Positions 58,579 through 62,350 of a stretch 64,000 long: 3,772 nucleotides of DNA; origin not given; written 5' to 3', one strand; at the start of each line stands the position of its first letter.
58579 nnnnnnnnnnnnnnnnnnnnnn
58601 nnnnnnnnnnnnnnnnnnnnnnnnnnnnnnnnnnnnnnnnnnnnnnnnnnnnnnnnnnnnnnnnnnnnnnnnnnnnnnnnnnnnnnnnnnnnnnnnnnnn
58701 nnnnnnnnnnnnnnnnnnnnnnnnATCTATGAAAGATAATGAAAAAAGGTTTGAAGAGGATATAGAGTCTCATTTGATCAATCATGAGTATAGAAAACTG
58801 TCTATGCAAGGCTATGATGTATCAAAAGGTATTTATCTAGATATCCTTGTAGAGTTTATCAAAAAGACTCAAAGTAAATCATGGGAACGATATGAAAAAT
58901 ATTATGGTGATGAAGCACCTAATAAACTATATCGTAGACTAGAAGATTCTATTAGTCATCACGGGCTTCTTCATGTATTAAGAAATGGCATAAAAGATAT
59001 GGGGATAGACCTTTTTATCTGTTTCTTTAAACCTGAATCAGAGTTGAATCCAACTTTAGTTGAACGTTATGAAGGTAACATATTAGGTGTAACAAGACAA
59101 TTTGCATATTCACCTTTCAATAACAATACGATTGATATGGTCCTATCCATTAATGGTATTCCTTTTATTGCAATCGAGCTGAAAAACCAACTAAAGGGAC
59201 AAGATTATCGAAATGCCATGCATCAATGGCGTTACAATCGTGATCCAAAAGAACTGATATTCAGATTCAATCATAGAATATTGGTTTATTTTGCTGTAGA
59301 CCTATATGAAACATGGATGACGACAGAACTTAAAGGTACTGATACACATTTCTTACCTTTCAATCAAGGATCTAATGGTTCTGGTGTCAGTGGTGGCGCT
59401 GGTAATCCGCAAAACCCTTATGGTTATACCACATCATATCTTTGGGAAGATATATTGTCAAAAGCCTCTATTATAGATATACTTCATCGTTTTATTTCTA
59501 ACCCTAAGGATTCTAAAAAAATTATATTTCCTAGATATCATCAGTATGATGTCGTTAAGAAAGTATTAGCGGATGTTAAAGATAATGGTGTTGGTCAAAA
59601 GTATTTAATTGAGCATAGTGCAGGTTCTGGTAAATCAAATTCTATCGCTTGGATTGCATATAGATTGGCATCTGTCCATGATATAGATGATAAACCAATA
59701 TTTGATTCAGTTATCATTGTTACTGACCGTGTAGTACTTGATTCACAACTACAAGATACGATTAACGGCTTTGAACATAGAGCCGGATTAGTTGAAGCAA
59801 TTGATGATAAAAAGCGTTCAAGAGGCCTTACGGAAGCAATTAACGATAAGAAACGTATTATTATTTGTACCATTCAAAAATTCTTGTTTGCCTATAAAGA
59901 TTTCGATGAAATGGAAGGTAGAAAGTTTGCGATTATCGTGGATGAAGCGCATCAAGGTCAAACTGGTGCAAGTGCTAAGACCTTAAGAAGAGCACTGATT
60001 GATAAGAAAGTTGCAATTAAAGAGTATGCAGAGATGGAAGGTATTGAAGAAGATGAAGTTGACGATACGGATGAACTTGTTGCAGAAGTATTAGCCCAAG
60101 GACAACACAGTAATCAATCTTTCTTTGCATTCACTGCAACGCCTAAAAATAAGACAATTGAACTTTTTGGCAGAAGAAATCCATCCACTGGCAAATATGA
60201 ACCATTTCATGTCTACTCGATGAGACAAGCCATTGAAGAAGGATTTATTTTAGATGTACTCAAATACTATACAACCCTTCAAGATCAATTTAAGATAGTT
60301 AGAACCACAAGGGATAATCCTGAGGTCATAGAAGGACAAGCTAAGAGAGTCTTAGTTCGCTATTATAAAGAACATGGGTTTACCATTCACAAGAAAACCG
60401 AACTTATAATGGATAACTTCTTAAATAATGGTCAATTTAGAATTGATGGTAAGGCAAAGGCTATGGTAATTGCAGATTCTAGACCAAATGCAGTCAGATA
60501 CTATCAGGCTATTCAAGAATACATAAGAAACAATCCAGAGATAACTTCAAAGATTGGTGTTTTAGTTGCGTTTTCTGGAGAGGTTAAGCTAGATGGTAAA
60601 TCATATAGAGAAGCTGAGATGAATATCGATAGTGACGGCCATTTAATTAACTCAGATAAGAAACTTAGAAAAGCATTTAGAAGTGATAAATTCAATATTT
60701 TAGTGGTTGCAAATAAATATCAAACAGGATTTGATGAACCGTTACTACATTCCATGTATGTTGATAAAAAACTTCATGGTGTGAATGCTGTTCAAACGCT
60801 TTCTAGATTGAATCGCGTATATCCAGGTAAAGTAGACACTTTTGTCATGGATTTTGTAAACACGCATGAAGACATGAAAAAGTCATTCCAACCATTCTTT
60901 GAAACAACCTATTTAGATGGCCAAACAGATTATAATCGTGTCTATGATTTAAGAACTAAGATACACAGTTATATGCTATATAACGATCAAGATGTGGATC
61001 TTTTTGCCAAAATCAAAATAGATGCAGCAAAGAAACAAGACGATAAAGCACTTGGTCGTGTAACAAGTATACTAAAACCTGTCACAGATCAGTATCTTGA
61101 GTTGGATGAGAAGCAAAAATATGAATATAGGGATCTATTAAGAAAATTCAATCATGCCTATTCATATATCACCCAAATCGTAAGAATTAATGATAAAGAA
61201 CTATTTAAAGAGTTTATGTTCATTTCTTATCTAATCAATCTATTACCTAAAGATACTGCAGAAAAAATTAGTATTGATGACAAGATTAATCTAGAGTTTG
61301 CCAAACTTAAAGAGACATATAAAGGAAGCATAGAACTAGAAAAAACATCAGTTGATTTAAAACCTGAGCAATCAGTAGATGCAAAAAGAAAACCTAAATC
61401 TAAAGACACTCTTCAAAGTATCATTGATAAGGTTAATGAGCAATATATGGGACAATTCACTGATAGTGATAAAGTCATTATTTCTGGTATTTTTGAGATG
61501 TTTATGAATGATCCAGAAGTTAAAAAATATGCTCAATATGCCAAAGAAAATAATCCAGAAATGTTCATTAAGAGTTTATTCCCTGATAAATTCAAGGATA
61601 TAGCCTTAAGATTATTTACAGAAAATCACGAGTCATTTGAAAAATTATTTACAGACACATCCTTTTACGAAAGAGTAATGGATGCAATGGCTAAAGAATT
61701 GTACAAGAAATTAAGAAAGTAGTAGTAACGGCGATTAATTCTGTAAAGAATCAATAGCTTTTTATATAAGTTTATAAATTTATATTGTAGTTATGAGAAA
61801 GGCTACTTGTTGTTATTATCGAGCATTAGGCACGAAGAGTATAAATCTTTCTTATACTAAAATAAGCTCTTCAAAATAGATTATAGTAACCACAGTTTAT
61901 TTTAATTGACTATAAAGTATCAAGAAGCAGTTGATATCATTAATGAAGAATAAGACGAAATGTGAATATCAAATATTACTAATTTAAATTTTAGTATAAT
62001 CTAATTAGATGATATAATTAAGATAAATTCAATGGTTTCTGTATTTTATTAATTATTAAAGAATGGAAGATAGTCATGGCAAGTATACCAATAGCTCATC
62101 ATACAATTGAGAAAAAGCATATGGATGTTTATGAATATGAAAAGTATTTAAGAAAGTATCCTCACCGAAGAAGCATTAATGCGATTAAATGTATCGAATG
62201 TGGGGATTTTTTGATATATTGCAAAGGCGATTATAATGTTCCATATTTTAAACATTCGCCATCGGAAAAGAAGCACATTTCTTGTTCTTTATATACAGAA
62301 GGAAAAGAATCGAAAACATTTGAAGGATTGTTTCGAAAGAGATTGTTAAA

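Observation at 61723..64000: AT-rich two-gene cassette of unknown function distal to hsdR, within the tRNA-Leu-associated defence island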

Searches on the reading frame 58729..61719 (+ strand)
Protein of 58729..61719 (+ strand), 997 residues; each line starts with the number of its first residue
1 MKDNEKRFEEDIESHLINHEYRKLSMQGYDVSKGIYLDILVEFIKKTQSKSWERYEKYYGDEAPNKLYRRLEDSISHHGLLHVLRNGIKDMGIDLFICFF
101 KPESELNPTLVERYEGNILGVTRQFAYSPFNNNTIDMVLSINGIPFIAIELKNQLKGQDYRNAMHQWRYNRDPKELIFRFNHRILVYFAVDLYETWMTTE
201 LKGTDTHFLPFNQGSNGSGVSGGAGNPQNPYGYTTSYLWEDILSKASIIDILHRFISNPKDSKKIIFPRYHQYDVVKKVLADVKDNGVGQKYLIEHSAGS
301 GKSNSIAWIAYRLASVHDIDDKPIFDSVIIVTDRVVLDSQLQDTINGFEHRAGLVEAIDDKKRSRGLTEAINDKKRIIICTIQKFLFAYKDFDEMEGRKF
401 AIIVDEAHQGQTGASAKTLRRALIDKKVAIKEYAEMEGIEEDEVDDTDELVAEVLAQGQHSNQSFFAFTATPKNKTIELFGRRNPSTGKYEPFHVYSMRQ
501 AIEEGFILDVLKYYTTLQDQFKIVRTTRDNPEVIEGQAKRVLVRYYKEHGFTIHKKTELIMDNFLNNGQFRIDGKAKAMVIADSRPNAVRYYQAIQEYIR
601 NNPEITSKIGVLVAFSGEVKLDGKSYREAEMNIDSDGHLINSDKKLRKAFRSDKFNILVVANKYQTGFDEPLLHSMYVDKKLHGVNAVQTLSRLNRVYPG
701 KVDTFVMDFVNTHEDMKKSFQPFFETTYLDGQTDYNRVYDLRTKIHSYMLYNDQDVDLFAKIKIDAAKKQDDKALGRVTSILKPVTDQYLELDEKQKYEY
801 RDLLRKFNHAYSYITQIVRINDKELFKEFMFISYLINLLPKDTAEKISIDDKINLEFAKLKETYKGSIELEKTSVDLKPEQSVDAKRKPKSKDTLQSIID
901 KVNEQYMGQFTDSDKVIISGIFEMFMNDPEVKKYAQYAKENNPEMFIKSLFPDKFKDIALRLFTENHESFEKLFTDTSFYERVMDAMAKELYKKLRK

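Call 5: search_protein_families(library=pfam, proteins=[window:58729-61719:+], max_evalue=0.01)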
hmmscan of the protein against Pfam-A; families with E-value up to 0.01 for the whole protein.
window:58729-61719:+ (997 aa): 5 families
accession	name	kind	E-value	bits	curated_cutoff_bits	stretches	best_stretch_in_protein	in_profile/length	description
PF18766.7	SWI2_SNF2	-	2.4e-24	86.7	26.7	1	271-424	1-144/221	SWI2/SNF2 ATPase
PF04851.21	ResIII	-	1.5e-13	51.5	22.5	1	268-419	4-146/164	Type III restriction enzyme, res subunit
PF22679.2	T1R_D3-like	-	3.2e-12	47.6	27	1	645-700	88-146/158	Type I restriction enzyme subunit R domain 3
PF04313.20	HSDR_N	-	3.3e-12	47.1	25.1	1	114-204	107-196/198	Type I restriction enzyme R protein N terminus (HSDR_N)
PF00270.35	DEAD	-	2.3e-05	24.6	26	1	289-476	14-163/167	DEAD/DEAH box helicase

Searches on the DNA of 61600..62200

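Call 111: search_rna_families(source=window, start=61600, end=62200, threshold=evalue, max_evalue=1)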
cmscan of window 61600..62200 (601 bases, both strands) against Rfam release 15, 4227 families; matches with E-value up to 1: 1.
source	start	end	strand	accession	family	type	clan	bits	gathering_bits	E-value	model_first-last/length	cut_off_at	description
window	61630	61736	+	RF01932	bxd_4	Gene; lncRNA;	-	18.9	40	0.6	1-106/106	no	Bithoraxoid conserved region 4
